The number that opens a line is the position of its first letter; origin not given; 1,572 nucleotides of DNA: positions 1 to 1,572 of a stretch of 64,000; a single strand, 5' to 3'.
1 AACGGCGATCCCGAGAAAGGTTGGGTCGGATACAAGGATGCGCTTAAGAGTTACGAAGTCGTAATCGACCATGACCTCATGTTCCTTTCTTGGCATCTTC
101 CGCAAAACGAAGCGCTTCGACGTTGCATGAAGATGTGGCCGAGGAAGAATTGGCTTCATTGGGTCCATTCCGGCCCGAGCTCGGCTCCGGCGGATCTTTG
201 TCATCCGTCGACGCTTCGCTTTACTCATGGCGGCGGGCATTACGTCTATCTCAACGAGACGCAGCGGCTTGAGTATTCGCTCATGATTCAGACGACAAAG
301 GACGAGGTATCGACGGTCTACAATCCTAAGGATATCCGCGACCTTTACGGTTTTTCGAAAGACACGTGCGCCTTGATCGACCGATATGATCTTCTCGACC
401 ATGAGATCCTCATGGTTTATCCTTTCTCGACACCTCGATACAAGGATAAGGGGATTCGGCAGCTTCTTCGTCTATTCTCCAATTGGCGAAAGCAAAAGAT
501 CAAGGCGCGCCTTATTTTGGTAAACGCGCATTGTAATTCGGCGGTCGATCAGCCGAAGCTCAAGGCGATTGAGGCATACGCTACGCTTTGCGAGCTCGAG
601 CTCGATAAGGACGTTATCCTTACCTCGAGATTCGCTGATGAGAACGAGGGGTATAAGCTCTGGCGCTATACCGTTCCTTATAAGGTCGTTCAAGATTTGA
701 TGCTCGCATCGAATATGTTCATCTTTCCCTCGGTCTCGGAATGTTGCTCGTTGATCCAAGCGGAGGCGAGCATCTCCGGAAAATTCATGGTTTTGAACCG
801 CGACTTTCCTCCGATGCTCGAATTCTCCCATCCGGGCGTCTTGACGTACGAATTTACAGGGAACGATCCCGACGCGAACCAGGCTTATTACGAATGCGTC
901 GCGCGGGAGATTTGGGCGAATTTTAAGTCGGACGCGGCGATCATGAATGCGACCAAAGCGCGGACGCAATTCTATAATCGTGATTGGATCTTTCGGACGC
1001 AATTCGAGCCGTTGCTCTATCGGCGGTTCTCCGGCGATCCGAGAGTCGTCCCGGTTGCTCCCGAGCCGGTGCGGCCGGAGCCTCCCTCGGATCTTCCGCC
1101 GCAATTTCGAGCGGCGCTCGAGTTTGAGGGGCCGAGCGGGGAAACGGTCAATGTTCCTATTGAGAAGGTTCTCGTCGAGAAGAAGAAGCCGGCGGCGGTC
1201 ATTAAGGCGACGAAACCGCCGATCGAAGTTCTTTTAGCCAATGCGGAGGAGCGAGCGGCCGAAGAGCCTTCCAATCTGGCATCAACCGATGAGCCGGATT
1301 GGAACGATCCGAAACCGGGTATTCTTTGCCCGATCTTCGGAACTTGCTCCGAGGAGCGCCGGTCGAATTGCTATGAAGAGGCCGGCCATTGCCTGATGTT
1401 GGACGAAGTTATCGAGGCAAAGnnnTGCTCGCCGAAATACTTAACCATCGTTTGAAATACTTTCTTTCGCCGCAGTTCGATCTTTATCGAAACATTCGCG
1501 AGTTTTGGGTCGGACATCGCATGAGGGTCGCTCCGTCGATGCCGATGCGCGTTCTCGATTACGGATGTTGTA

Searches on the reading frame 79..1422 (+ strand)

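Call 8: search_protein_families(library=phrogs, proteins=[window:79-1422:+], max_evalue=0.001)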
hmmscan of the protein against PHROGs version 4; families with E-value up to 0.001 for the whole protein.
window:79-1422:+ (448 aa): 0 families

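Call 14: search_protein_families(library=pfam, proteins=[window:79-1422:+], max_evalue=0.1)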
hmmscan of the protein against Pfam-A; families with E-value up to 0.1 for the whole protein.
window:79-1422:+ (448 aa): 2 families
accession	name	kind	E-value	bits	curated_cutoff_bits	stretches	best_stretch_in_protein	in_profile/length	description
PF00534.26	Glycos_transf_1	-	0.021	14.8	26.4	0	199-253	81-134/172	Glycosyl transferases group 1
PF13692.12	Glyco_trans_1_4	-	0.046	14.4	27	0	123-240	14-106/142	Glycosyl transferases group 1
